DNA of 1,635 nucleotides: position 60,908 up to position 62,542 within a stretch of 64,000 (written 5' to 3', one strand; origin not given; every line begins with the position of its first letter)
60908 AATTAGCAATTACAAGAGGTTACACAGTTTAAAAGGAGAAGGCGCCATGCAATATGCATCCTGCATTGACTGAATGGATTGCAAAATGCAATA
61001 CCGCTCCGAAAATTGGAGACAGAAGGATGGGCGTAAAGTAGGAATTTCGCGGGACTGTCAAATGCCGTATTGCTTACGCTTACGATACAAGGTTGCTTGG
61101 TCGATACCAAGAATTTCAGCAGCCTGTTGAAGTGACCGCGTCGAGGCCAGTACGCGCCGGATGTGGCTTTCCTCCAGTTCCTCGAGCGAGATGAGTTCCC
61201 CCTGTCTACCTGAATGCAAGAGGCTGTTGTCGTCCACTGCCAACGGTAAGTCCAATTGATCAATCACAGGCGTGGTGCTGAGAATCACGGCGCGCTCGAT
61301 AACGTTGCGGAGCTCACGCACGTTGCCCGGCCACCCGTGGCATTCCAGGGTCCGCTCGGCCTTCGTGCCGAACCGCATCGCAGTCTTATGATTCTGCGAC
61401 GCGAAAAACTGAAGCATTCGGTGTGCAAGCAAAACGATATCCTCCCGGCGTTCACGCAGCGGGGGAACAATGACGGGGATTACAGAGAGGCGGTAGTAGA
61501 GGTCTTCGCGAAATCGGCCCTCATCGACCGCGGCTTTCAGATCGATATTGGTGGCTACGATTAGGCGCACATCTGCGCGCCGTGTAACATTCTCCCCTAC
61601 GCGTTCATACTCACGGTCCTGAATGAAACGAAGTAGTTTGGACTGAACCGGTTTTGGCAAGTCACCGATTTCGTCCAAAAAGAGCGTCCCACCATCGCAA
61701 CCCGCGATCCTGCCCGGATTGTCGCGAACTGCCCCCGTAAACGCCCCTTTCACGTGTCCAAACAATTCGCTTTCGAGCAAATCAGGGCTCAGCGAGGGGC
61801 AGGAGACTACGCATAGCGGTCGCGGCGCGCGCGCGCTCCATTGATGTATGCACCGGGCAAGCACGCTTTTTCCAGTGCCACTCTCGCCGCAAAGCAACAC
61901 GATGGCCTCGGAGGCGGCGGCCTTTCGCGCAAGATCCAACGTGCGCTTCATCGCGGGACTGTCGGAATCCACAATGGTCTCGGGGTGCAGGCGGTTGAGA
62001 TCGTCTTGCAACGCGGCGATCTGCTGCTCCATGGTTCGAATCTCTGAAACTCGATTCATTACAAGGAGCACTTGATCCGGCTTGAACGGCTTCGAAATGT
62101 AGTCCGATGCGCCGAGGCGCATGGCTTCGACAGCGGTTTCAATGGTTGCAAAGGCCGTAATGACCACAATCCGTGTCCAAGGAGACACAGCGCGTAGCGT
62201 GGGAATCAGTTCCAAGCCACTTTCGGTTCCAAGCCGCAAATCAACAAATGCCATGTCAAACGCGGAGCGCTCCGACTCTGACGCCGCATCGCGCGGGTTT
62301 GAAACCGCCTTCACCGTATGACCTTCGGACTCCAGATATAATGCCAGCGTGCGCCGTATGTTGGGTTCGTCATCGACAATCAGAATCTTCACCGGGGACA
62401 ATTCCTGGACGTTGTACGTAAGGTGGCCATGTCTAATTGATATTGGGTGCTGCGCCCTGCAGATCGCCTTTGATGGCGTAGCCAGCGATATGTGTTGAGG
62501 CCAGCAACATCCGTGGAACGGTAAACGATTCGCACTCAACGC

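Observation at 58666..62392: kdpFABC driven by a sigma-54 promoter under an NtrC-type RR and sensor-kinase pair instead of KdpD/KdpE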

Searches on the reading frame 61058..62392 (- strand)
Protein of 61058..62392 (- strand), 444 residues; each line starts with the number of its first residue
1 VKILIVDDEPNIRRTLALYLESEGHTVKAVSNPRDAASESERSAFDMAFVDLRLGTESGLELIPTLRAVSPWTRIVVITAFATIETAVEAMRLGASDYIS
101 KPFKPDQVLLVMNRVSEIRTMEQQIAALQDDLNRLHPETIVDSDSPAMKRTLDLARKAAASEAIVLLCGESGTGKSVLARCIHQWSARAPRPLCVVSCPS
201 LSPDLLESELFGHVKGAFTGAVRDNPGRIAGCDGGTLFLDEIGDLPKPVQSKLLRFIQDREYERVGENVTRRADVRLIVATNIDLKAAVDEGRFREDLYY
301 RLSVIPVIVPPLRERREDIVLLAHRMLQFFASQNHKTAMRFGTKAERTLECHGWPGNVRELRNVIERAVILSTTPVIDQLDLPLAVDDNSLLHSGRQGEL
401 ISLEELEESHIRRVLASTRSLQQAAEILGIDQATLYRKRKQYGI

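Call 3: search_protein_families(library=pfam, proteins=[window:61058-62392:-])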
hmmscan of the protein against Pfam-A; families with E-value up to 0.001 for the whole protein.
window:61058-62392:- (444 aa): 11 families
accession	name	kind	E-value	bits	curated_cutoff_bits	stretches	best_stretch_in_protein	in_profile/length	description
PF00158.32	Sigma54_activat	-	1.3e-62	210.8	20.2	1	144-307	4-167/168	Sigma-54 interaction domain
PF00072.30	Response_reg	-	8.4e-27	94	30.2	1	3-109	1-107/111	Response regulator receiver domain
PF25601.1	AAA_lid_14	-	1.4e-22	79.7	27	1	313-389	1-77/87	AAA+ ATPase lid domain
PF14532.12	Sigma54_activ_2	-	2.3e-18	67.2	25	1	147-312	9-138/138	Sigma-54 interaction domain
PF07728.20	AAA_5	-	3.5e-11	43.7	22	1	165-282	2-122/139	AAA domain (dynein-related subfamily)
PF02954.25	HTH_8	-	4e-09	36.5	22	1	402-442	1-42/42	Bacterial regulatory protein, Fis family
PF01078.27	Mg_chelatase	-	1.5e-07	31.5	20.3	0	220-283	93-158/207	Magnesium chelatase, subunit ChlI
PF00004.35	AAA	-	5.3e-07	30.6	21.2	1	165-296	1-125/131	ATPase family associated with various cellular activities (AAA)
PF13401.12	AAA_22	-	1.7e-05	25.6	27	1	162-202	5-45/130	AAA domain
PF13191.12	AAA_16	-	0.00014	22.8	32.6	1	152-188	13-50/167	AAA ATPase domain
PF18024.7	HTH_50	-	0.00095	19.2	27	0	404-444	9-49/50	Helix-turn-helix domain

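Call 12: find_homologous_proteins(query=window:61058-62392:-, max_evalue=1e-30)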
Query window:61058-62392:- (444 aa): 8000 proteins with E <= 1e-30 among 8000 candidates; the best 120 are listed.
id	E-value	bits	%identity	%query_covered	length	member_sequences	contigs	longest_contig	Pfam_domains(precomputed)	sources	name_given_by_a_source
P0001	7.3e-289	975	100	100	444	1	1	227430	PF00158.33,PF25601.2,PF02954.26,PF00004.36,PF13401.13,PF14532.13,PF07728.21,PF00072.31,PF01078.28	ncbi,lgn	ncbi:MAG: sigma-54-dependent Fis family transcriptional regulator [Candidatus Hydrogenedentota bacte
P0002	8.4e-182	623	64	100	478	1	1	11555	PF00158.33,PF25601.2,PF02954.26,PF00004.36,PF14532.13,PF07728.21,PF00072.31,PF01078.28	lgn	-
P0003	8.5e-182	623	66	100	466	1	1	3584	PF00158.33,PF25601.2,PF02954.26,PF00004.36,PF14532.13,PF07728.21,PF00072.31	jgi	jgi:NtrC-family two-component system response regulator AlgB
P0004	1.1e-181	622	65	100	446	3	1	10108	PF00158.33,PF25601.2,PF02954.26,PF00004.36,PF14532.13,PF07728.21,PF00072.31,PF01078.28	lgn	-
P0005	1.3e-181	622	63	100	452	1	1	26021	PF00158.33,PF25601.2,PF02954.26,PF00004.36,PF14532.13,PF07728.21,PF00072.31,PF01078.28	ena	-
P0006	4.5e-181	620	64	100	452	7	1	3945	PF00158.33,PF25601.2,PF02954.26,PF00004.36,PF14532.13,PF07728.21,PF00072.31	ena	-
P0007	8.3e-181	619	65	100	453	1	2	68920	PF00158.33,PF25601.2,PF02954.26,PF00004.36,PF14532.13,PF07728.21,PF00072.31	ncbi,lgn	-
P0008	1.0e-180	619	64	100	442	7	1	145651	PF00158.33,PF25601.2,PF02954.26,PF00004.36,PF14532.13,PF07728.21,PF00072.31,PF01078.28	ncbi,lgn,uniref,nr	ncbi:sigma-54-dependent transcriptional regulator [Desulforegula conservatrix]|uniref:sigma-54-depen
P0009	1.4e-180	619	64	100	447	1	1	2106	PF00158.33,PF25601.2,PF02954.26,PF00004.36,PF13401.13,PF14532.13,PF07728.21,PF00072.31,PF01078.28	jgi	jgi:NtrC-family two-component system response regulator AlgB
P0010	1.6e-180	619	64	100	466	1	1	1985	PF00158.33,PF25601.2,PF02954.26,PF00004.36,PF14532.13,PF07728.21,PF00072.31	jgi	jgi:two-component system, NtrC family, response regulator AlgB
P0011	1.6e-180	619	65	100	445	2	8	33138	PF00158.33,PF25601.2,PF02954.26,PF00004.36,PF14532.13,PF07728.21,PF00072.31,PF01078.28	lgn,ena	-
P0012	1.7e-180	618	64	100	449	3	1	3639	PF00158.33,PF25601.2,PF02954.26,PF00004.36,PF14532.13,PF07728.21,PF00072.31,PF01078.28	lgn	-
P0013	1.7e-180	618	64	100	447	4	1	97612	PF00158.33,PF25601.2,PF02954.26,PF00004.36,PF13401.13,PF14532.13,PF07728.21,PF00072.31,PF01078.28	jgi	jgi:NtrC-family two-component system response regulator AlgB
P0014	2.2e-180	618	63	100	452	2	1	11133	PF00158.33,PF25601.2,PF02954.26,PF00004.36,PF14532.13,PF07728.21,PF00072.31,PF01078.28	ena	-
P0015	2.7e-180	618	63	100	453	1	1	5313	PF00158.33,PF25601.2,PF00004.36,PF14532.13,PF07728.21,PF00072.31,PF01078.28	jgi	jgi:NtrC-family two-component system response regulator AlgB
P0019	3.5e-180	617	64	100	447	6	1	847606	PF00158.33,PF25601.2,PF02954.26,PF00004.36,PF13401.13,PF14532.13,PF07728.21,PF00072.31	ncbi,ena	-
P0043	3.0e-178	611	62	100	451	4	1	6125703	PF00158.33,PF25601.2,PF02954.26,PF00004.36,PF14532.13,PF07728.21,PF00072.31,PF01078.28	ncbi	-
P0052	1.1e-177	609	62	100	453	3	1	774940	PF00158.33,PF25601.2,PF00004.36,PF14532.13,PF07728.21,PF00072.31,PF01078.28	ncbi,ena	-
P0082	1.9e-176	605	62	100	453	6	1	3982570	PF00158.33,PF25601.2,PF00004.36,PF14532.13,PF07728.21,PF00072.31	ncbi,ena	-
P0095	6.3e-176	603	63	100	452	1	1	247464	PF00158.33,PF25601.2,PF02954.26,PF00004.36,PF14532.13,PF07728.21,PF00072.31,PF01078.28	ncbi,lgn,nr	ncbi:MAG: sigma-54-dependent Fis family transcriptional regulator [Candidatus Hydrogenedentes bacter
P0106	1.7e-175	602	62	100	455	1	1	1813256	PF00158.33,PF25601.2,PF02954.26,PF00004.36,PF14532.13,PF07728.21,PF00072.31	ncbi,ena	-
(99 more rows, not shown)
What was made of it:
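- Closest known: Pseudomonas AlgB. Same: JGI/KEGG labels the orthologues 'AlgB' (call 12).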

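Call 13: find_encoding_contigs(protein=P0095, flank=10000, max_places=2)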
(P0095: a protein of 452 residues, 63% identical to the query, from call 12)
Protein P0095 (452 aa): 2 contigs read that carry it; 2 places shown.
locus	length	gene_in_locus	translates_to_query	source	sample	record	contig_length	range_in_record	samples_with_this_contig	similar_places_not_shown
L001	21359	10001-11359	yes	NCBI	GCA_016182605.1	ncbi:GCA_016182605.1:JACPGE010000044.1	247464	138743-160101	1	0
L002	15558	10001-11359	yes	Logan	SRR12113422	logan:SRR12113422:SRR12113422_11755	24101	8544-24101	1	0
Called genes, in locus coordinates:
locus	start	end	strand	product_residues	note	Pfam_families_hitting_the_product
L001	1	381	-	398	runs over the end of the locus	-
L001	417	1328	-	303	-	PF13677:MotB_plug, PF00691:OmpA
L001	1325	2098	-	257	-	PF01618:MotA_ExbB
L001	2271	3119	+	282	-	PF00440:TetR_N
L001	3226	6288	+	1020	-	PF23500:DUF7133, PF13646:HEAT_2 (weak), PF00034:Cytochrom_C (faint)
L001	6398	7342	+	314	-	PF00857:Isochorismatase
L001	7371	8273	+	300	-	PF01522:Polysacc_deac_1 (weak)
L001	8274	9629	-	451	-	-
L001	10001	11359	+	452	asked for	PF00072:Response_reg, PF00158:Sigma54_activat, PF01078:Mg_chelatase (faint), PF14532:Sigma54_activ_2, PF00004:AAA, PF07728:AAA_5, PF25601:AAA_lid_14, PF02954:HTH_8 (weak)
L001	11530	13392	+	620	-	PF00672:HAMP, PF00512:HisKA, PF02518:HATPase_c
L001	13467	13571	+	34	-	PF09604:Potass_KdpF (weak)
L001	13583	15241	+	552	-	PF03814:KdpA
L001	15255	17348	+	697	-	PF00122:E1-E2_ATPase, PF00702:Hydrolase, PF08282:Hydrolase_3 (faint)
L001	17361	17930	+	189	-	PF02669:KdpC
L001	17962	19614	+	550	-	PF02702:KdpD, PF00359:PTS_EIIA_2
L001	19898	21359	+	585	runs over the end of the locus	-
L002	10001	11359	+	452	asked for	PF00072:Response_reg, PF00158:Sigma54_activat, PF01078:Mg_chelatase (faint), PF14532:Sigma54_activ_2, PF00004:AAA, PF07728:AAA_5, PF25601:AAA_lid_14, PF02954:HTH_8 (weak)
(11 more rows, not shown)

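Call 14: find_encoding_contigs(protein=P0008, flank=10000, max_places=2)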
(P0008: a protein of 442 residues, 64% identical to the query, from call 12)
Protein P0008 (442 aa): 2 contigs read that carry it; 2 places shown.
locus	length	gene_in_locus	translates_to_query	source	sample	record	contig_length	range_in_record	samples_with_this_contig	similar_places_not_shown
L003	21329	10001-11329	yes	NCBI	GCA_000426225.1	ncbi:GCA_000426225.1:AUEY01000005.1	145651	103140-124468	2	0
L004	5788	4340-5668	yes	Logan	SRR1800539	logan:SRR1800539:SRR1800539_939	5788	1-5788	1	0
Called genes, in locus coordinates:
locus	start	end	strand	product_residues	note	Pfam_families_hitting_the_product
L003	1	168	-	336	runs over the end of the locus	PF17761:DUF1016_N, PF06250:YhcG_C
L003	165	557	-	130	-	PF09720:Unstab_antitox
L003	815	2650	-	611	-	PF12161:HsdM_N, PF02384:N6_Mtase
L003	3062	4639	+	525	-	PF00501:AMP-binding, PF13193:AMP-binding_C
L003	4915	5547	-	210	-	PF02669:KdpC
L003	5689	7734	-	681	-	PF00122:E1-E2_ATPase, PF00702:Hydrolase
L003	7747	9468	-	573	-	PF03814:KdpA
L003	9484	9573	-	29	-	PF09604:Potass_KdpF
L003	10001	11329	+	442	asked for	PF00072:Response_reg, PF00158:Sigma54_activat, PF01078:Mg_chelatase (faint), PF14532:Sigma54_activ_2, PF00004:AAA, PF07728:AAA_5, PF25601:AAA_lid_14, PF02954:HTH_8 (weak)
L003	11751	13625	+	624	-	PF00672:HAMP, PF00512:HisKA, PF02518:HATPase_c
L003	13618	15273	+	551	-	PF02702:KdpD, PF00359:PTS_EIIA_2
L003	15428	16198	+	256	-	PF00561:Abhydrolase_1, PF12146:Hydrolase_4, PF12697:Abhydrolase_6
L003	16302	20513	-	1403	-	PF13188:PAS_8, PF13426:PAS_9, PF08448:PAS_4, PF00989:PAS, PF08447:PAS_3, PF13426:PAS_9, PF13426:PAS_9, PF13426:PAS_9, +9 more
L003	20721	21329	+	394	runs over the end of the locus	PF02515:CoA_transf_3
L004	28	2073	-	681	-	PF00122:E1-E2_ATPase, PF00702:Hydrolase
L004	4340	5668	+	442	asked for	PF00072:Response_reg, PF00158:Sigma54_activat, PF01078:Mg_chelatase (faint), PF14532:Sigma54_activ_2, PF00004:AAA, PF07728:AAA_5, PF25601:AAA_lid_14, PF02954:HTH_8 (weak)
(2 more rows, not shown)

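Call 15: find_encoding_contigs(protein=P0043, flank=10000, max_places=2)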
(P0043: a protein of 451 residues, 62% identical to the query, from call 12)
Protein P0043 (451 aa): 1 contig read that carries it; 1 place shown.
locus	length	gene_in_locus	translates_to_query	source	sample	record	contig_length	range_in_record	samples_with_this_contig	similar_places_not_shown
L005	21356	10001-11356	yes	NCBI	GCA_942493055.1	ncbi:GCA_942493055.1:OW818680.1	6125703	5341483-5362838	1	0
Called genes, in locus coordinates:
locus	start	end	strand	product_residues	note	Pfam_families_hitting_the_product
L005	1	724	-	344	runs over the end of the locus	PF01058:Oxidored_q6, PF14720:NiFe_hyd_SSU_C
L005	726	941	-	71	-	-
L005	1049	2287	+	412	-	PF10114:PocR, PF12833:HTH_18, PF00165:HTH_AraC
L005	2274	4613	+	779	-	PF00708:Acylphosphatase, PF07503:zf-HYPF, PF01300:Sua5_yciO_yrdC, PF17788:HypF_C, PF22521:HypF_C_2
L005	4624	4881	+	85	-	PF01455:HupF_HypC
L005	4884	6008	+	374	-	PF01924:HypD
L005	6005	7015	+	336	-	PF00586:AIRS, PF02769:AIRS_C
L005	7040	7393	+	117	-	PF01155:HypA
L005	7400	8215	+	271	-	PF02492:cobW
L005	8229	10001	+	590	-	PF12708:Pect-lyase_RHGA_epim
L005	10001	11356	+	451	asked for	PF00072:Response_reg, PF00158:Sigma54_activat, PF01078:Mg_chelatase (faint), PF14532:Sigma54_activ_2, PF00004:AAA (weak), PF07728:AAA_5, PF25601:AAA_lid_14, PF02954:HTH_8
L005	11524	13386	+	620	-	PF00672:HAMP, PF00512:HisKA, PF02518:HATPase_c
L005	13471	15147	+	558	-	PF03814:KdpA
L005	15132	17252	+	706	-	PF00122:E1-E2_ATPase, PF00702:Hydrolase, PF12710:HAD (faint), PF08282:Hydrolase_3 (faint)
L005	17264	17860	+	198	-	PF02669:KdpC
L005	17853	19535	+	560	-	PF02702:KdpD, PF00582:Usp (faint), PF00359:PTS_EIIA_2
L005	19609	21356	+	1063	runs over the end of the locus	PF18582:HZS_alpha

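Call 27: find_related_loci(query=A1, collection=genome_contigs, flank=10000)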
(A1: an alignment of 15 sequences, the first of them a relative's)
Query A1 (444 aa) in genome_contigs; peptide patterns used: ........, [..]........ (x = any residue, [..] = any of these).
600 stretches matched a pattern (row limit reached: there are more); 599 encode a relative of the query (tblastn E <= 1e-3); the best 80 are kept; 80 distinct loci.
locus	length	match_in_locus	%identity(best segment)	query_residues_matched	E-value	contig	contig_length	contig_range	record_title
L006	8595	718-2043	61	1-444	2e-179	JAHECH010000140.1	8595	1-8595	MAG: Deltaproteobacteria bacterium isolate Ww165 NODE_20872_length_8595_cov_3.513335, whole genome shotgun sequence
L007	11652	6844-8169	58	1-444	2e-175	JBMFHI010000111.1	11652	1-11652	MAG: Syntrophobacteraceae bacterium isolate KM4311-20 NODE_111_length_11652_cov_3.883974, whole genome shotgun sequence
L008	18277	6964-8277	52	1-441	3e-141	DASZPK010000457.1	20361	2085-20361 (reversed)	MAG TPA_asm: Chthoniobacteraceae bacterium isolate SMAG_U5969 k141_428597, whole genome shotgun sequence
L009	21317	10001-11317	49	2-444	2e-135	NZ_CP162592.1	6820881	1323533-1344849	Pseudomonas sp. B22129 chromosome, complete genome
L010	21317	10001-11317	49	2-444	2e-134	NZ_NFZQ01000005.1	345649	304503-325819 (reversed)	Pseudomonas sp. SID14000 NODE_5_length_345649_cov_134.9_ID_9, whole genome shotgun sequence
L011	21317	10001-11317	49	2-444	6e-133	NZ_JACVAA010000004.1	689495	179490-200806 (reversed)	Pseudomonas sp. PDM15 NODE_4_length_689495_cov_60.538239, whole genome shotgun sequence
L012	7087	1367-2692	43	3-444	4e-103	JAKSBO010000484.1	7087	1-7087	MAG: Desulfobacterales bacterium isolate MAG.189 k141_12139451, whole genome shotgun sequence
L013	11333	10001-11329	44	3-440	2e-103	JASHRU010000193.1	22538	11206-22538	MAG: Candidatus Acidiferrales bacterium isolate JOPF109 JOPF_N103_contig_35115, whole genome shotgun sequence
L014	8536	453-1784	38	2-444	7e-101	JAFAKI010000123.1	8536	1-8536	MAG: Mucilaginibacter sp. isolate CP_BE_RX_7 BE_RX_k147_7883284, whole genome shotgun sequence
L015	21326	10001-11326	43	3-444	6e-100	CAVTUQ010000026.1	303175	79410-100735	MAG: uncultured delta proteobacterium isolate MFD04944.bin.4.678 genome assembly, contig: contig_38232, whole genome sho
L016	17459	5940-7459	47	2-383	8e-100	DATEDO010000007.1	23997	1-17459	MAG TPA_asm: Candidatus Methylomirabilota bacterium isolate SMAG_U8709 k141_544535, whole genome shotgun sequence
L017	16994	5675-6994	40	3-444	5e-98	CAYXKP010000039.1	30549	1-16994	MAG TPA_asm: uncultured Nitrospira sp. isolate binchicken_co311_157 genome assembly, contig: NODE_2541_length_30549_cov_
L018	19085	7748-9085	39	3-444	2e-97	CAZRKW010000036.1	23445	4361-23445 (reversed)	MAG TPA_asm: uncultured Acidobacteriaceae bacterium isolate binchicken_co54_479 genome assembly, contig: NODE_3778_lengt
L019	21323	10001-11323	43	3-442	1e-97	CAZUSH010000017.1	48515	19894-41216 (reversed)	MAG TPA_asm: uncultured Geobacter sp. isolate binchicken_co273_237 genome assembly, contig: NODE_814_length_48515_cov_7.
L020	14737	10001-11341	39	2-444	8e-98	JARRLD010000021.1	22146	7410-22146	MAG: Gemmatimonadota bacterium isolate Spart_063_MAG scaffold_499, whole genome shotgun sequence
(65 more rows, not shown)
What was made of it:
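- Tried and rejected: The genome_contigs scan with the RR alignment (call 27) picked generic AAA+ peptides (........, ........).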

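Call 33: find_encoding_contigs(protein=P0082, flank=10000, max_places=1)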
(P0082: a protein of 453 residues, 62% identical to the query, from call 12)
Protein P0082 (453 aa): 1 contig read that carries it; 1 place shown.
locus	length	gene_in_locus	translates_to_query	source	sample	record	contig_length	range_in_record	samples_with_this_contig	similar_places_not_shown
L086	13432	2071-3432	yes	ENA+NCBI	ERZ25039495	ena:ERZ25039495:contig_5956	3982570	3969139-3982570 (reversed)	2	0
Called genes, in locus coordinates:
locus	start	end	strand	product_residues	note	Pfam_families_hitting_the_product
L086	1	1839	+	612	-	?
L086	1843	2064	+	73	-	-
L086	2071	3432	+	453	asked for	PF00072:Response_reg, PF00158:Sigma54_activat, PF14532:Sigma54_activ_2, PF00004:AAA, PF07728:AAA_5, PF25601:AAA_lid_14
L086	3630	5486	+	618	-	PF00672:HAMP, PF00512:HisKA, PF13581:HATPase_c_2 (faint), PF02518:HATPase_c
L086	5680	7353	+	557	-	PF03814:KdpA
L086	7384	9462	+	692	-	PF00122:E1-E2_ATPase, PF00702:Hydrolase, PF08282:Hydrolase_3 (faint)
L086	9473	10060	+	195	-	PF02669:KdpC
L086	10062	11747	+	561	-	PF02702:KdpD, PF00582:Usp (faint), PF00359:PTS_EIIA_2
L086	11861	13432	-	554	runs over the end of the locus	PF00239:Resolvase, PF07508:Recombinase, PF13408:Zn_ribbon_recom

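Call 34: find_encoding_contigs(protein=P0106, flank=10000, max_places=1)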
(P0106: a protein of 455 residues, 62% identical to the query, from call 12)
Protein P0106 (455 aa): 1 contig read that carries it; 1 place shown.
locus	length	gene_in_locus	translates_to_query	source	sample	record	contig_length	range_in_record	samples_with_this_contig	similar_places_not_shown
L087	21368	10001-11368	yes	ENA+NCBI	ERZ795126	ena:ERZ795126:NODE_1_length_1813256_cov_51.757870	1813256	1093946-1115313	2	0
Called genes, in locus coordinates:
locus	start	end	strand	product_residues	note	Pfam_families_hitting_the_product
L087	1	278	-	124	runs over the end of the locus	PF07719:TPR_2 (faint)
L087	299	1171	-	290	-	-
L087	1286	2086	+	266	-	PF02405:MlaE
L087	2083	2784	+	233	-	PF00005:ABC_tran (weak)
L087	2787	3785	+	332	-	PF04108:ATG17_like (weak), PF02470:MlaD, PF28544:Helical_needle (faint)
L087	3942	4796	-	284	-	PF01513:NAD_kinase, PF20143:NAD_kinase_C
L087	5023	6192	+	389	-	PF13433:Peripla_BP_5, PF13458:Peripla_BP_6, PF01094:ANF_receptor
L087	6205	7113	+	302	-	PF02653:BPD_transp_2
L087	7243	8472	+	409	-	PF02653:BPD_transp_2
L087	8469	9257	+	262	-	PF13476:AAA_23 (faint), PF00005:ABC_tran, PF13304:AAA_21 (faint), PF12399:BCA_ABC_TP_C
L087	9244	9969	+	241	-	PF00005:ABC_tran, PF13304:AAA_21 (faint)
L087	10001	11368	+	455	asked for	PF00072:Response_reg, PF00158:Sigma54_activat, PF14532:Sigma54_activ_2, PF00004:AAA (weak), PF07728:AAA_5 (weak), PF25601:AAA_lid_14, PF02954:HTH_8 (weak)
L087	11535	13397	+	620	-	PF00672:HAMP, PF08448:PAS_4 (weak), PF00512:HisKA, PF13581:HATPase_c_2 (faint), PF02518:HATPase_c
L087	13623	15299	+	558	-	PF03814:KdpA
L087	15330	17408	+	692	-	PF00122:E1-E2_ATPase, PF00702:Hydrolase, PF08282:Hydrolase_3 (faint), PF12710:HAD (faint)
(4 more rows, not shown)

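Call 35: find_encoding_contigs(protein=P0019, flank=10000, max_places=1)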
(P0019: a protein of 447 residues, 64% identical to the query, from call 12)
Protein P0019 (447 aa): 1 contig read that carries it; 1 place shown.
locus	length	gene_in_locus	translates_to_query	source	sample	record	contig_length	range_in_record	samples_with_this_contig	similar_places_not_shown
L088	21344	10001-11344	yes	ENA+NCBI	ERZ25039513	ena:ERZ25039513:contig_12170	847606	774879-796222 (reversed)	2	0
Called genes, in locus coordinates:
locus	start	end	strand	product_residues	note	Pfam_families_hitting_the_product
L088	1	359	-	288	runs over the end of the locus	PF00989:PAS (weak), PF08448:PAS_4, PF13426:PAS_9, PF08447:PAS_3, PF00989:PAS (weak), PF13188:PAS_8 (weak)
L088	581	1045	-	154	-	PF08239:SH3_3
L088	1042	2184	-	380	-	PF12569:NatA_aux_su (weak), PF13424:TPR_12 (weak), PF13432:TPR_16, PF14559:TPR_19, PF00515:TPR_1, PF13414:TPR_11, PF13424:TPR_12, PF13432:TPR_16, +7 more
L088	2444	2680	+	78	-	-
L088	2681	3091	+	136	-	PF01850:PIN (weak), PF13470:PIN_3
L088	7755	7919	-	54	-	-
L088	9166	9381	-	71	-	PF07311:Dodecin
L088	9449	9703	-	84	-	PF07311:Dodecin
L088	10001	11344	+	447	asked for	PF00072:Response_reg, PF00158:Sigma54_activat, PF14532:Sigma54_activ_2, PF13401:AAA_22 (weak), PF00004:AAA, PF07728:AAA_5, PF25601:AAA_lid_14, PF02954:HTH_8 (weak)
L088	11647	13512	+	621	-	PF00672:HAMP, PF00512:HisKA, PF02518:HATPase_c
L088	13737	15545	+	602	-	PF03814:KdpA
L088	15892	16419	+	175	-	PF00122:E1-E2_ATPase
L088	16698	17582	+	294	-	PF00702:Hydrolase, PF08282:Hydrolase_3 (faint)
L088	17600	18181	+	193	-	PF02669:KdpC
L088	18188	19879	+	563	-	PF02702:KdpD, PF00359:PTS_EIIA_2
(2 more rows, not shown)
